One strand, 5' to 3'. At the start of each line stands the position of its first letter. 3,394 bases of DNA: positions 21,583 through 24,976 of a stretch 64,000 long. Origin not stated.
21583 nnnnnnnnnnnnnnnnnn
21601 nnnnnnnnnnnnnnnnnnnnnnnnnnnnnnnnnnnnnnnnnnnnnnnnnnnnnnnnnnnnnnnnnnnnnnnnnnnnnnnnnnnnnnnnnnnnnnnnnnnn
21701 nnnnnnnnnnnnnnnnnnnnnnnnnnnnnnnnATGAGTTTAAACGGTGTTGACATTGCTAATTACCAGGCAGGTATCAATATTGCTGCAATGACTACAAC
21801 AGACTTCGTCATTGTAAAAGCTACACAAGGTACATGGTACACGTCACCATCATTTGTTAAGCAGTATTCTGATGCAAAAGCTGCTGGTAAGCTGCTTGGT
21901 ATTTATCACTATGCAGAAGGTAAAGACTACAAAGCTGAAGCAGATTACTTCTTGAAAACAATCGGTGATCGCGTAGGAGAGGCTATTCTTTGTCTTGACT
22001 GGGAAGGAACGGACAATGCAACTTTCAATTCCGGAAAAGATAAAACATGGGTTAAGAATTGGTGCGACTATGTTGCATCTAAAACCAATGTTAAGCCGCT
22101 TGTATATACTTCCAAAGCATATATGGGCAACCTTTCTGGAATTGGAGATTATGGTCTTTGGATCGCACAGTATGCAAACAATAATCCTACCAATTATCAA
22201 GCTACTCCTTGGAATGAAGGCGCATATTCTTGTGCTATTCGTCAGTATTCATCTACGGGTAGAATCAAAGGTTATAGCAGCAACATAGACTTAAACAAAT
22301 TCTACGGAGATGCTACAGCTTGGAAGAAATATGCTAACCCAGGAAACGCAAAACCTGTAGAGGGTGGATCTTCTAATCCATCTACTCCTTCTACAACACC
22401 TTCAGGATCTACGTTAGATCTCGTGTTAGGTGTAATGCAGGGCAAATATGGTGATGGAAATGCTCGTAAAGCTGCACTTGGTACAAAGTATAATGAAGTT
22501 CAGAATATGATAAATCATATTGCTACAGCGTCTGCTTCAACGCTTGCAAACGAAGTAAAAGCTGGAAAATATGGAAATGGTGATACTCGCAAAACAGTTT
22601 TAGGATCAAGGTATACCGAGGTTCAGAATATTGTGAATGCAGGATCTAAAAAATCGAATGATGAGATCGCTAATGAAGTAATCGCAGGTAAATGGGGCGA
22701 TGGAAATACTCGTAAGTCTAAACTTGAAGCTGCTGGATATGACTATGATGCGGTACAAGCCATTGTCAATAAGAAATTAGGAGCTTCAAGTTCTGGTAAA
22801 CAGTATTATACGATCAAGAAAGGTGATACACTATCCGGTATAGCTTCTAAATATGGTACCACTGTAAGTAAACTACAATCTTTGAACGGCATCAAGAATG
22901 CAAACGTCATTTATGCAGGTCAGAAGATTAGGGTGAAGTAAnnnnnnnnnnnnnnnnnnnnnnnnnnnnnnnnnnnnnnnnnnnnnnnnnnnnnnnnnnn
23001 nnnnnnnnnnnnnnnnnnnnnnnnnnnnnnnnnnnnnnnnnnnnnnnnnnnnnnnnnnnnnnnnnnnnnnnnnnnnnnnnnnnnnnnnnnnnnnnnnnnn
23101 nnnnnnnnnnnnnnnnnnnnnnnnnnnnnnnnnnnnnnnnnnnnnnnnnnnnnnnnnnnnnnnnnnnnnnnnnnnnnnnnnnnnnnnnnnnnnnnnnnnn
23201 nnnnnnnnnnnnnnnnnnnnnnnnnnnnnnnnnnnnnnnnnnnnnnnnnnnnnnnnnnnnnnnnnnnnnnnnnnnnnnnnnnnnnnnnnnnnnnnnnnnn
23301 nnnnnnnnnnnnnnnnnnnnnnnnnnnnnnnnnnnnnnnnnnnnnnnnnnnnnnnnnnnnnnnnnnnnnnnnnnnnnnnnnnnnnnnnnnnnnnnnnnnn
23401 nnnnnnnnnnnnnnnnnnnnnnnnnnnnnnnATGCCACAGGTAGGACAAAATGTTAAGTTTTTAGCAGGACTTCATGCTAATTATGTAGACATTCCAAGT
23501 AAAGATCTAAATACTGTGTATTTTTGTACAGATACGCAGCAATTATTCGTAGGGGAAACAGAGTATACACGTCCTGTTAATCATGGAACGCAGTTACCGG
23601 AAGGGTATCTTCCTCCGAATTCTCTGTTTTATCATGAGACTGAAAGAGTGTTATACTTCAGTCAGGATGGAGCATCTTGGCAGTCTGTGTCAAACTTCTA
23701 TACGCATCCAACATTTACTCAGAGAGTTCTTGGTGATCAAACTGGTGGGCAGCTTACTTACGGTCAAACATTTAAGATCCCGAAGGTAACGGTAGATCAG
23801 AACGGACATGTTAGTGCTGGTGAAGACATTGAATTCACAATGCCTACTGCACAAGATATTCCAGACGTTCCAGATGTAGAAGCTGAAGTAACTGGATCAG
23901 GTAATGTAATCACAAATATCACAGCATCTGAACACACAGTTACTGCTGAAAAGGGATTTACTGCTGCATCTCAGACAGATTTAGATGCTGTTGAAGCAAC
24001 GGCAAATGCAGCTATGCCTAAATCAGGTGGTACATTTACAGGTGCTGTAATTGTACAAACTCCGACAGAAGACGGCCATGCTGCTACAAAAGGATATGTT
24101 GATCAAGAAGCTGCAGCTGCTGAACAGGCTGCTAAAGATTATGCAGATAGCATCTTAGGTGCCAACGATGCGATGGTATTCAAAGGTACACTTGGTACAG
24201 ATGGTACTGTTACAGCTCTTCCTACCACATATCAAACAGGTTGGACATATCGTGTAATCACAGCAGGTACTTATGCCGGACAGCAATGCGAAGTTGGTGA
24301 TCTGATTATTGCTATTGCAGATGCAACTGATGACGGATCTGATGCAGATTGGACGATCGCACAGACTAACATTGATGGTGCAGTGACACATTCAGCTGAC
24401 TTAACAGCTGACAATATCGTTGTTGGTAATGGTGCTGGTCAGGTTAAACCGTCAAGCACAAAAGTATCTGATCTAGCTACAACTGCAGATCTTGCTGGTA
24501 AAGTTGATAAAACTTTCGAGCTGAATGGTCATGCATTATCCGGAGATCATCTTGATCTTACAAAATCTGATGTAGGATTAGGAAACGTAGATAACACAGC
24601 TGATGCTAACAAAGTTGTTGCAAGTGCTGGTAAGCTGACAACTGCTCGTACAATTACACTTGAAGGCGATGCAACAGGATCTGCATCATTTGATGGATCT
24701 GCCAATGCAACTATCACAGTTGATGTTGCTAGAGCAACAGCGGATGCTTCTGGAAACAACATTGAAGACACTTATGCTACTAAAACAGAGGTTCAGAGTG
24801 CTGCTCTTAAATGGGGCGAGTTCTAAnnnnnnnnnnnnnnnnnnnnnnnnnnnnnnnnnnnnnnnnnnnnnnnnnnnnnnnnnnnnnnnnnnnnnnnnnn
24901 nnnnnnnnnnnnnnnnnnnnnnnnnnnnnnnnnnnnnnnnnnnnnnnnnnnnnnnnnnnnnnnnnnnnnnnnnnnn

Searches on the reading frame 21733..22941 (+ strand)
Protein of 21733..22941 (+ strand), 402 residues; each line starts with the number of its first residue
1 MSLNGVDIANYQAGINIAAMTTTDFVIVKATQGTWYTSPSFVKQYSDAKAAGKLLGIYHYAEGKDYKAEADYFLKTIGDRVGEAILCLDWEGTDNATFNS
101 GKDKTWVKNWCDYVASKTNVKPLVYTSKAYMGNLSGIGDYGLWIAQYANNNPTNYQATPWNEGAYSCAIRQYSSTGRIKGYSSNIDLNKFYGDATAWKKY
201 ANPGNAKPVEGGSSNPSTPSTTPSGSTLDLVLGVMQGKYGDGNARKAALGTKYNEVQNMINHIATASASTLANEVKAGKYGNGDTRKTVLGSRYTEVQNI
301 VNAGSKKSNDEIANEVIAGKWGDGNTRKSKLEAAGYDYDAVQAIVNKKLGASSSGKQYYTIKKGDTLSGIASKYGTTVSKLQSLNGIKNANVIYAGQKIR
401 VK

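Call 58: search_protein_families(library=phrogs, proteins=[window:21733-22941:+], max_evalue=0.00001)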
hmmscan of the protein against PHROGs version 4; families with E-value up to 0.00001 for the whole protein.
window:21733-22941:+ (402 aa): 17 families
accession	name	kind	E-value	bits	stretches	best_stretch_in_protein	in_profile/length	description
phrog_291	-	lysis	8.1e-76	256.8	1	1-401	111-474/509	endolysin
phrog_7698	-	lysis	1.4e-35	124.6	2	186-302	181-311/316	endolysin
phrog_6219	-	lysis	4.3e-33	116.2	1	4-195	3-191/326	endolysin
phrog_6745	-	lysis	1.2e-30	107.6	1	3-263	4-199/396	endolysin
phrog_16241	-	lysis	1.2e-28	101.5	2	214-348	132-289/290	endolysin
phrog_3861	-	lysis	1.2e-22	81.5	1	266-356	152-242/455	amidase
phrog_3084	-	lysis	3.9e-15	56.8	1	1-194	157-357/468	endolysin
phrog_4602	-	other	5.5e-14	53.6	1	352-401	30-79/220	transglycosylase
phrog_7348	-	lysis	2.6e-11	42.1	1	347-401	2095-2149/2564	endolysin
phrog_2742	-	lysis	1.6e-10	42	1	259-402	165-311/318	endolysin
phrog_380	-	lysis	3e-10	40.6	1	350-401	177-234/309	endolysin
phrog_9611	-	lysis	6.4e-10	40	1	338-402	158-224/246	endolysin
phrog_13545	-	unknown function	2e-09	38.1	1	353-401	267-317/323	-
phrog_1274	-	lysis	1e-08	35.9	1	355-394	22-61/70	lysM motif protein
phrog_20780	-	unknown function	1.9e-07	32.2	1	356-399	72-115/117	-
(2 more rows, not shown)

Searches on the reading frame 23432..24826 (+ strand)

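Call 58: search_protein_families(library=phrogs, proteins=[window:23432-24826:+], max_evalue=0.00001)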
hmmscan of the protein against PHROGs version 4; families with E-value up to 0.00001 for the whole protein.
window:23432-24826:+ (464 aa): 8 families
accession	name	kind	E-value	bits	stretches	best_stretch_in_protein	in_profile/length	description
phrog_11011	-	tail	9.6e-12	44.6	1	397-437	533-573/1291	long tail fiber protein distal subunit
phrog_7449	-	unknown function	1.1e-09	37.6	1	341-399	406-463/1714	-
phrog_7389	-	tail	5e-09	36.3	1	390-436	335-381/732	tail fiber protein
phrog_5181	-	unknown function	6.8e-09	35.6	1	310-437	314-407/763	-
phrog_23820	-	tail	2e-08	35.5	1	383-456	40-107/221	tail fiber protein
phrog_8378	-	tail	3.8e-08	32.6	1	391-434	333-374/1446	tail fiber protein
phrog_8078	-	head and packaging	1.9e-07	30.3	1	302-399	387-482/1392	virion structural protein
phrog_3018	-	head and packaging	2.7e-07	31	1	396-444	99-147/341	head decoration protein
